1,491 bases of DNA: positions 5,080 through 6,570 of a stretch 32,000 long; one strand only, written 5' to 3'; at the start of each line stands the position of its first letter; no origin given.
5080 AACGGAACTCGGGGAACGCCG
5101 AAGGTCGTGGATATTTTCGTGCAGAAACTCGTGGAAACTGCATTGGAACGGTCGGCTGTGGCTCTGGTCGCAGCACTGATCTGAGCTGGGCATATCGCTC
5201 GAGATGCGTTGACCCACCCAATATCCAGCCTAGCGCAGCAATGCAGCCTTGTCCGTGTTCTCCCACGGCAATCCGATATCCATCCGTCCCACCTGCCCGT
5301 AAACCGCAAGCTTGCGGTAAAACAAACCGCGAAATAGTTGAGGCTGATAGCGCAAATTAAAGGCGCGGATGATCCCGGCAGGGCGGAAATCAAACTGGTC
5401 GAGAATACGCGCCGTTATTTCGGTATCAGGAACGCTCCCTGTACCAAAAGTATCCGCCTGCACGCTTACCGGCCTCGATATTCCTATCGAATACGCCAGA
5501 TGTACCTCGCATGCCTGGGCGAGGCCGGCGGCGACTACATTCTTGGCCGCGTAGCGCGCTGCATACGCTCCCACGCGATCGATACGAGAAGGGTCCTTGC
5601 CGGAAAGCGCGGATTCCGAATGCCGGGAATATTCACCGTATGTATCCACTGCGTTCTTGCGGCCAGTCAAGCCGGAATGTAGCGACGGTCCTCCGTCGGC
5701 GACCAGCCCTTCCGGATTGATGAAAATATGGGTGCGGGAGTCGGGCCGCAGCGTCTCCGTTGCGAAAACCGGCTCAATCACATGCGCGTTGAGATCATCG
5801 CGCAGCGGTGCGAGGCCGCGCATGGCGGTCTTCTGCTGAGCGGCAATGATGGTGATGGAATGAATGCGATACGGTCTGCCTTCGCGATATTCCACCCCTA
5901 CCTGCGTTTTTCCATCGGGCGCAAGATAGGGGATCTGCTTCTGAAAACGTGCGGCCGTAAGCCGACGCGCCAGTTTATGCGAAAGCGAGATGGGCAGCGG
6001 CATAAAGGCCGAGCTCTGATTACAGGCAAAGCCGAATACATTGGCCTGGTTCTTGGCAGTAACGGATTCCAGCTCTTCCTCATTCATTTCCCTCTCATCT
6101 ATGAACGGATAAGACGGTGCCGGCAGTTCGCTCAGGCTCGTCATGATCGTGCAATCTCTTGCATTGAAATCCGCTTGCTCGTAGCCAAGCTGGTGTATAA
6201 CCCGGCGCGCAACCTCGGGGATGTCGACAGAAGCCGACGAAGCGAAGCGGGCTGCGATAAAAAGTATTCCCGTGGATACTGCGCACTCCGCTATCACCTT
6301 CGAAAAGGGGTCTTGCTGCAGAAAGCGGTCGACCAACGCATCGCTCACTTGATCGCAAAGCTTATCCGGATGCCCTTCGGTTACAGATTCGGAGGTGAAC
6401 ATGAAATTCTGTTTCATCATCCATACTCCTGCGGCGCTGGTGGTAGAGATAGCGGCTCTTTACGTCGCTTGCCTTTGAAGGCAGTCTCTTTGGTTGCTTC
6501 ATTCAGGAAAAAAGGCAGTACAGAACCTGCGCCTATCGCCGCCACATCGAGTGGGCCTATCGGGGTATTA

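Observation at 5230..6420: MetK/MAT-fold paralog with substituted catalytic motifs, translationally coupled to a P-type ATPase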

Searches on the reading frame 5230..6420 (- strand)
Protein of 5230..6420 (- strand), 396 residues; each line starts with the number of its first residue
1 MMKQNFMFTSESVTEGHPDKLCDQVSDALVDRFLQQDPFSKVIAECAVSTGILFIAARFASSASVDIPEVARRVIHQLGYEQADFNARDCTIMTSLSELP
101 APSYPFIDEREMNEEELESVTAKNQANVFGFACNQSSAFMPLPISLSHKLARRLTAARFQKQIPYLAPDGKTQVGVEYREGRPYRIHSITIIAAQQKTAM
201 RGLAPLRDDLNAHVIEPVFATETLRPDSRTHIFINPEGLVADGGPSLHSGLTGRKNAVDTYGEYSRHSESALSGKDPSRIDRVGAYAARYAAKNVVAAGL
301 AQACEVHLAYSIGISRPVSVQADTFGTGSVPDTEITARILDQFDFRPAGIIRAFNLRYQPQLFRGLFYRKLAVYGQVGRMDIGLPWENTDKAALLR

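Call 3: search_protein_families(library=pfam, proteins=[window:5230-6420:-], max_evalue=0.01)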
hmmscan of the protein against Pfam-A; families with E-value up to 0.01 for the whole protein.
window:5230-6420:- (396 aa): 3 families
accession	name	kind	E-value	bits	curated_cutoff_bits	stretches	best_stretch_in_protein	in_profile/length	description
PF02773.21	S-AdoMet_synt_C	-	2.4e-51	173.8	25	1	243-387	2-137/138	S-adenosylmethionine synthetase, C-terminal domain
PF02772.21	S-AdoMet_synt_M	-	7.3e-34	116.9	29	1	120-238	2-118/120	S-adenosylmethionine synthetase, central domain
PF00438.25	S-AdoMet_synt_N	-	1.7e-33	115.6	33.1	1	5-98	1-96/99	S-adenosylmethionine synthetase, N-terminal domain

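Call 4: search_protein_families(library=ncbifam, proteins=[window:5230-6420:-], max_evalue=0.01)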
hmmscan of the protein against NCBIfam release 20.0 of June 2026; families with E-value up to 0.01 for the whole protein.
window:5230-6420:- (396 aa): 1 family
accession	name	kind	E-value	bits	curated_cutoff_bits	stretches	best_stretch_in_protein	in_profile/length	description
TIGR01034.1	metK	equivalog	5.5e-107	358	309.4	1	7-395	1-373/377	methionine adenosyltransferase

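Call 6: search_solved_structures(query=window:5230-6420:-, show_alignments=3, max_evalue=1e-20)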
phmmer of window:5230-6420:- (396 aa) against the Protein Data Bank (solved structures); distinct sequences matched with E-value up to 1e-20: 45.
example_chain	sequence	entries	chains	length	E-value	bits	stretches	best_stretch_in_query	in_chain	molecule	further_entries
7r3b_A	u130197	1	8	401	2.6e-94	319.6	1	2-395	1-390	S-adenosylmethionine synthase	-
7low_A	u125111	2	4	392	4.5e-90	305.7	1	6-396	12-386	S-adenosylmethionine synthase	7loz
7ll3_A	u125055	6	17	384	4.7e-90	305.6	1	6-396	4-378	S-adenosylmethionine synthase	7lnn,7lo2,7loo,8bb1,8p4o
7ock_B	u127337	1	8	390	5e-90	305.5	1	6-396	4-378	S-adenosylmethionine synthase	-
1fug_A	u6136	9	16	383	5.6e-90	305.4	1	6-396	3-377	S-ADENOSYLMETHIONINE SYNTHETASE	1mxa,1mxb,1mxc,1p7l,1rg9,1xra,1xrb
7r2w_A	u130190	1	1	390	1.5e-89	304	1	6-396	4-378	S-adenosylmethionine synthase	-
3iml_A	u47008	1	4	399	3.5e-89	302.7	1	2-395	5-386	S-adenosylmethionine synthetase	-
8jzg_A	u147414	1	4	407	2.3e-88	300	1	7-394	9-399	S-adenosylmethionine synthase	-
8jzh_A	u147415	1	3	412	2.4e-88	300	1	7-394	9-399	S-adenosylmethionine synthase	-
8jzi_A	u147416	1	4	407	8.4e-88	298.2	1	7-394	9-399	S-adenosylmethionine synthase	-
5h9u_C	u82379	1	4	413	2.3e-86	293.4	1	7-396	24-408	S-adenosylmethionine synthase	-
5t8s_A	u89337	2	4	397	1.5e-84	287.5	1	5-395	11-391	S-adenosylmethionine synthase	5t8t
6vcw_A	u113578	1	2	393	3.1e-84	286.5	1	4-388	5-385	S-adenosylmethionine synthase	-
3rv2_A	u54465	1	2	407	5.7e-84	285.6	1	3-392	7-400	S-adenosylmethionine synthase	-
3s82_A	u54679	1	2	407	7.5e-84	285.2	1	3-392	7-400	S-adenosylmethionine synthase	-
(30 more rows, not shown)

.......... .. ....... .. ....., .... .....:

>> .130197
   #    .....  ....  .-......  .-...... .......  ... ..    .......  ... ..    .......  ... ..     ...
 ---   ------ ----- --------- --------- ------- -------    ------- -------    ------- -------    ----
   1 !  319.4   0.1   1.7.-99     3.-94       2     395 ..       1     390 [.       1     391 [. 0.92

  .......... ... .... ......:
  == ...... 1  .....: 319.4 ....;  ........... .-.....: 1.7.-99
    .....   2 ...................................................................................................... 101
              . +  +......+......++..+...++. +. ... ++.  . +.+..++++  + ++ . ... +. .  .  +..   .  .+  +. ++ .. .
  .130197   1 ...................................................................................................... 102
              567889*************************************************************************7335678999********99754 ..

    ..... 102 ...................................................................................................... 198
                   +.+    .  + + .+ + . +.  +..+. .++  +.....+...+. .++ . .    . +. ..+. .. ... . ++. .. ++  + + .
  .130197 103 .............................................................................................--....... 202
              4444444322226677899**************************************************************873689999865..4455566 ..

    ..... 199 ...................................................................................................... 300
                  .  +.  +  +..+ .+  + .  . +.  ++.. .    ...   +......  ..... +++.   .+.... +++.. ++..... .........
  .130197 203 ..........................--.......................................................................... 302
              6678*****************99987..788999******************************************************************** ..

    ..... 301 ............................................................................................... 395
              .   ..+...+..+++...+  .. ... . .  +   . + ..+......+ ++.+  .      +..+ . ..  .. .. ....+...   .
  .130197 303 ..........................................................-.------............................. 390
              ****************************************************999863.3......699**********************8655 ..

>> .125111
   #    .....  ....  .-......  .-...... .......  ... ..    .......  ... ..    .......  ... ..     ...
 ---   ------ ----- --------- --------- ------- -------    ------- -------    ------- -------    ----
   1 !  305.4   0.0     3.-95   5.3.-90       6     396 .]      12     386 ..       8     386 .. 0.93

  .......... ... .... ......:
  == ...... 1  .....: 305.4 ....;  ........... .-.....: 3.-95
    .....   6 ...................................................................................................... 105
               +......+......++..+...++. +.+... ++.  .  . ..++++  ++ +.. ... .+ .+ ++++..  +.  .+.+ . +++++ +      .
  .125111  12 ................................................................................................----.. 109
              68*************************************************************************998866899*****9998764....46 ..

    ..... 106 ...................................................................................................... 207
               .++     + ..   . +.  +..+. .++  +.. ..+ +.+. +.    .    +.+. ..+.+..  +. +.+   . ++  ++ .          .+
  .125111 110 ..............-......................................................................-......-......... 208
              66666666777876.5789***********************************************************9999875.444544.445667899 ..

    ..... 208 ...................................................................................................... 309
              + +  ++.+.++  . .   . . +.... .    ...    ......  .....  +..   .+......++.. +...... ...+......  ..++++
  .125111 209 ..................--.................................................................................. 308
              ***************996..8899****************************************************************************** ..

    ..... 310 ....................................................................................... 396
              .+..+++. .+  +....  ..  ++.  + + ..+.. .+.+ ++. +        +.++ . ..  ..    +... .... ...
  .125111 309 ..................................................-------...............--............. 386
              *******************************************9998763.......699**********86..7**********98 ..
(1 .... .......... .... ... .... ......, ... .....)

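Call 7: find_homologous_proteins(query=window:5230-6420:-, max_evalue=1e-10)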
Query window:5230-6420:- (396 aa): 8000 proteins with E <= 1e-10 among 8000 candidates; the best 120 are listed.
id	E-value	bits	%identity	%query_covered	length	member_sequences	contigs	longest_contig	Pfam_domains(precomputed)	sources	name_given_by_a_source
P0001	7.6e-256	866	96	100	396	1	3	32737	PF00438.26,PF02772.22,PF02773.22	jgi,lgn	jgi:S-adenosylmethionine synthetase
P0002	3.7e-255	864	96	100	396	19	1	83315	PF00438.26,PF02772.22,PF02773.22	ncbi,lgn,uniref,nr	ncbi:methionine adenosyltransferase [Nitrosospira multiformis]|uniref:Methionine adenosyltransferase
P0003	1.5e-250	849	94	100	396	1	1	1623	PF00438.26,PF02772.22,PF02773.22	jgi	jgi:S-adenosylmethionine synthetase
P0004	7.5e-250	846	94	100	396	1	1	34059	PF00438.26,PF02772.22,PF02773.22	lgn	-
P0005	7.7e-250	846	94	100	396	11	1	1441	PF00438.26,PF02772.22,PF02773.22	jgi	jgi:S-adenosylmethionine synthetase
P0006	2.8e-248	841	93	100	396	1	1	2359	PF00438.26,PF02772.22,PF02773.22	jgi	jgi:S-adenosylmethionine synthetase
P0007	6.6e-248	840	93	100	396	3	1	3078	PF00438.26,PF02772.22,PF02773.22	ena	-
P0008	2.5e-247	838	93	100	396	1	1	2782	PF00438.26,PF02772.22,PF02773.22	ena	-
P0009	2.5e-247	838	93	100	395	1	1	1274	PF00438.26,PF02772.22,PF02773.22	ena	-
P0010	8.7e-247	836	93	100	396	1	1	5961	PF00438.26,PF02772.22,PF02773.22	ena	-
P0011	4.5e-246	834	93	100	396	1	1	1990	PF00438.26,PF02772.22,PF02773.22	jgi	jgi:S-adenosylmethionine synthetase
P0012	3.1e-245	831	93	100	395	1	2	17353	PF00438.26,PF02772.22,PF02773.22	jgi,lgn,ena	-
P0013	4.2e-245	831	92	100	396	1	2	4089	PF00438.26,PF02772.22,PF02773.22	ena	-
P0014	5.8e-245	830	92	100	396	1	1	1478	PF00438.26,PF02772.22,PF02773.22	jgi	jgi:S-adenosylmethionine synthetase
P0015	5.8e-245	830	92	100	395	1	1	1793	PF00438.26,PF02772.22,PF02773.22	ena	-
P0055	8.6e-181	619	69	100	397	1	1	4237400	PF00438.26,PF02772.22,PF02773.22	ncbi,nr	ncbi:MAG: methionine adenosyltransferase [Candidatus Manganitrophus sp.]|nr:MAG: methionine adenosyl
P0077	5.5e-179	613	68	99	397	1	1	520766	PF00438.26,PF02772.22,PF02773.22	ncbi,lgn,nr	ncbi:MAG TPA: methionine adenosyltransferase [Candidatus Limnocylindrales bacterium]|nr:methionine a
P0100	1.6e-177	608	69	100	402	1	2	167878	PF00438.26,PF02772.22,PF02773.22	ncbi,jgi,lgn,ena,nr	ncbi:MAG: methionine adenosyltransferase [Thermodesulfovibrionales bacterium]|jgi:S-adenosylmethioni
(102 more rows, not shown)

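Call 11: find_encoding_contigs(protein=P0055, flank=10000, max_places=2)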
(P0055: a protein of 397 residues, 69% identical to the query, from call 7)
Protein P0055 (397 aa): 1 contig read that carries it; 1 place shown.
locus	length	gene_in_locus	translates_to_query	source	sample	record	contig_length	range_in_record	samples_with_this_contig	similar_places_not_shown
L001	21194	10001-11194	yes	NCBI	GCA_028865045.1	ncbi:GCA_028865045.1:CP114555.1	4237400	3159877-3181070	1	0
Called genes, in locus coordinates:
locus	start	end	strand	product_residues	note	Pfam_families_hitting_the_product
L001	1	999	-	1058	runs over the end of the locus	PF22680:Glyco_hydro_123_N_2, PF19543:GH123_N (weak), PF13320:GH123_cat (faint)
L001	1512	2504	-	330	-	PF12849:PBP_like_2, PF01547:SBP_bac_1, PF12727:PBP_like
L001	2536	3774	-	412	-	PF16930:Porin_5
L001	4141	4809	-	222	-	PF08281:Sigma70_r4_2, PF00196:GerE, PF04545:Sigma70_r4 (weak)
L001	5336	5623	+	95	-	PF17195:DUF5132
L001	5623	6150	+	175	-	PF19991:HMA_2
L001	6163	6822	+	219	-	-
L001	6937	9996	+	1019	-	PF19991:HMA_2, PF00690:Cation_ATPase_N, PF00122:E1-E2_ATPase, PF00702:Hydrolase, PF13246:Cation_ATPase, PF00689:Cation_ATPase_C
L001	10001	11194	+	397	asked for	PF00438:S-AdoMet_synt_N, PF02772:S-AdoMet_synt_M, PF02773:S-AdoMet_synt_C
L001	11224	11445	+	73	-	PF12085:DUF3562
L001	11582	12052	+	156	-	-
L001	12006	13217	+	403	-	PF01656:CbiA (weak), PF02374:ArsA_ATPase, PF13614:AAA_31 (faint), PF17886:ArsA_HSP20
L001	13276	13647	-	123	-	PF19991:HMA_2, PF00403:HMA (weak)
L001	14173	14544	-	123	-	PF19991:HMA_2, PF00403:HMA (weak)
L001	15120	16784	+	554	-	PF22494:choice_anch_I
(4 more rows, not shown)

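Call 12: find_encoding_contigs(protein=P0077, flank=10000, max_places=2)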
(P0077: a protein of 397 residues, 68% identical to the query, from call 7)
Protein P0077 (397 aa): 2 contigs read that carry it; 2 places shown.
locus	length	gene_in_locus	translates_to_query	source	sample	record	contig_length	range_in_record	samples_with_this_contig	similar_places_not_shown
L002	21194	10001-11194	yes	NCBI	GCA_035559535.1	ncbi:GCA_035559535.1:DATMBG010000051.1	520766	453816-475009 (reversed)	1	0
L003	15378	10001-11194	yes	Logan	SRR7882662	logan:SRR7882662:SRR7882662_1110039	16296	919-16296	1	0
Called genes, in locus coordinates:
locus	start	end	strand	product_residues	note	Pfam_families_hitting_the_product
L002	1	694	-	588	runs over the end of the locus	PF00528:BPD_transp_1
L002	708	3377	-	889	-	PF00528:BPD_transp_1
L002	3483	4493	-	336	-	PF12849:PBP_like_2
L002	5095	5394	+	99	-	PF17195:DUF5132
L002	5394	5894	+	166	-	PF19991:HMA_2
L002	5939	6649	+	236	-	-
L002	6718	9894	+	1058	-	PF19991:HMA_2 (weak), PF00690:Cation_ATPase_N, PF00122:E1-E2_ATPase, PF00702:Hydrolase, PF13246:Cation_ATPase, PF00689:Cation_ATPase_C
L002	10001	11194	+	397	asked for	PF00438:S-AdoMet_synt_N, PF02772:S-AdoMet_synt_M, PF02773:S-AdoMet_synt_C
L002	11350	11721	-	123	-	PF19991:HMA_2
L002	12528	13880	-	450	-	PF03219:TLC (faint), PF07690:MFS_1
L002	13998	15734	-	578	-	-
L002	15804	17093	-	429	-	PF01103:Omp85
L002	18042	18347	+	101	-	PF00547:Urease_gamma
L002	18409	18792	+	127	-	PF00699:Urease_beta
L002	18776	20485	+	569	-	PF00449:Urease_alpha, PF01979:Amidohydro_1, PF07969:Amidohydro_3 (weak)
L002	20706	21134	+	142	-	PF02814:UreE_N, PF05194:UreE_C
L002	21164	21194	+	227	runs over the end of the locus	PF01730:UreF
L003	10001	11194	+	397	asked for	PF00438:S-AdoMet_synt_N, PF02772:S-AdoMet_synt_M, PF02773:S-AdoMet_synt_C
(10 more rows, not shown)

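Call 13: find_encoding_contigs(protein=P0100, flank=10000, max_places=2)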
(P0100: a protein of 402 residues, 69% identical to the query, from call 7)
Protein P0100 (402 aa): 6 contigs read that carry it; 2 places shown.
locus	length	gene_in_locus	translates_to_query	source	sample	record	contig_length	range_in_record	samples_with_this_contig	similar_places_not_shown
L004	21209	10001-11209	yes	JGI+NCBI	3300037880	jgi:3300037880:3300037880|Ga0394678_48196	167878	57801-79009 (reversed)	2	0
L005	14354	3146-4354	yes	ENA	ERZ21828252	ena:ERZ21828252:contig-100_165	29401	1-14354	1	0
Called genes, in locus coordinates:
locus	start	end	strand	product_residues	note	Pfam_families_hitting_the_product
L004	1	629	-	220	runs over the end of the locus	PF01895:PhoU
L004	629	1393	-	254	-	PF00005:ABC_tran, PF02463:SMC_N (faint), PF13304:AAA_21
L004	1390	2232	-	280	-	PF00528:BPD_transp_1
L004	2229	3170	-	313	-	PF00528:BPD_transp_1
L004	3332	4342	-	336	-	PF12849:PBP_like_2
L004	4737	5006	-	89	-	PF19991:HMA_2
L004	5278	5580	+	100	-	-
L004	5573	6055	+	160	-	PF19991:HMA_2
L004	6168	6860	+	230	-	-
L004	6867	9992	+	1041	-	PF19991:HMA_2, PF00690:Cation_ATPase_N, PF00122:E1-E2_ATPase, PF13246:Cation_ATPase, PF00702:Hydrolase, PF00689:Cation_ATPase_C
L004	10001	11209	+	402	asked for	PF00438:S-AdoMet_synt_N, PF02772:S-AdoMet_synt_M, PF02773:S-AdoMet_synt_C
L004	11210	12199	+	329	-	PF01544:CorA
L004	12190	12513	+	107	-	PF12085:DUF3562 (weak)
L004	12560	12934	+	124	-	PF01451:LMWPc (weak)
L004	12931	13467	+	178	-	-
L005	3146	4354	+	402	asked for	PF00438:S-AdoMet_synt_N, PF02772:S-AdoMet_synt_M, PF02773:S-AdoMet_synt_C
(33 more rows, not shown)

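Call 24: find_related_loci(query=window:5230-6420:-, collection=genome_contigs, flank=10000)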
Query window:5230-6420:- (396 aa) in genome_contigs; peptide patterns used: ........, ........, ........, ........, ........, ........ (x = any residue, [..] = any of these).
331 stretches matched a pattern; 271 encode a relative of the query (tblastn E <= 1e-3); the best 80 are kept; 80 distinct loci.
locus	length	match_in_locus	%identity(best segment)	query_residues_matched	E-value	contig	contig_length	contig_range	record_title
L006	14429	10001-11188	97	1-396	0e+0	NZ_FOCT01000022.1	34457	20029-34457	Nitrosospira multiformis strain Nl18, whole genome shotgun sequence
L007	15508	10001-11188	96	1-396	0e+0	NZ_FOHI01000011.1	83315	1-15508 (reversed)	Nitrosospira multiformis strain Nl7, whole genome shotgun sequence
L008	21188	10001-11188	93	1-396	0e+0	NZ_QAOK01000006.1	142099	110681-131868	Nitrosospira multiformis strain Nl12 Ga0181046_106, whole genome shotgun sequence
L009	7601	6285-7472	87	1-396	0e+0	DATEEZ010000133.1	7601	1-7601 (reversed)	MAG TPA_asm: Nitrosospira sp. isolate SMAG_U8746 k141_2361423, whole genome shotgun sequence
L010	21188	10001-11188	81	1-396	0e+0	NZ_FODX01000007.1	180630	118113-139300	Nitrosovibrio sp. Nv6, whole genome shotgun sequence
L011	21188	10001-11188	80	1-396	0e+0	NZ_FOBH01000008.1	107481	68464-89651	Nitrosovibrio tenuis strain Nv1, whole genome shotgun sequence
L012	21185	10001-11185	80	1-395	0e+0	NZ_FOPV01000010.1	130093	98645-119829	Nitrosospira sp. Nsp14, whole genome shotgun sequence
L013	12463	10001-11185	82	1-395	0e+0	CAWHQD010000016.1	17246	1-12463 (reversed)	MAG: uncultured beta proteobacterium isolate MFD08497.bin.2.149 genome assembly, contig: contig_155561, whole genome sho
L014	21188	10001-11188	82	1-396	0e+0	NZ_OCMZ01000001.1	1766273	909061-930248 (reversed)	Nitrosovibrio sp. Nv4, whole genome shotgun sequence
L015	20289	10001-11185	63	2-396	1e-175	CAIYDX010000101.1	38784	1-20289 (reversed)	MAG: uncultured Geobacteraceae bacterium isolate AlinenLipids_bin-4284 genome assembly, contig: bin-4284:101/419, whole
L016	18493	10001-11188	92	1-396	0e+0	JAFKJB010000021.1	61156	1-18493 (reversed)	MAG: Nitrosospira multiformis isolate SCN18_25_8_15_R2_B_54_34 SCN18_25_8_15_R2_B_scaffold_563, whole genome shotgun seq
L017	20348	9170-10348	54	2-396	2e-134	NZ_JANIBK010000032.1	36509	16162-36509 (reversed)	Methylomonas rivi strain WSC-6 WSC6.00032, whole genome shotgun sequence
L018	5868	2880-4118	49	1-396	1e-130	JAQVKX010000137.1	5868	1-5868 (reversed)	MAG: Candidatus Gastranaerophilales bacterium isolate STE_97 NODE_39826_length_5868_cov_3.395924_Sandtown_E, whole genom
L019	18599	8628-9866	48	1-396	2e-129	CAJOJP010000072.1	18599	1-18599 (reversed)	Candidatus Gastranaerophilales bacterium isolate Red_deer_4_mag_64 genome assembly, contig: scaffold_9957, whole genome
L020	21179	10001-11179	53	2-395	6e-129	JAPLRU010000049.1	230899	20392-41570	MAG: Methylobacter sp. isolate LacPavin_0419_WC53_MAG_49_11 LacPavin_0419_WC53_scaffold_61224, whole genome shotgun sequ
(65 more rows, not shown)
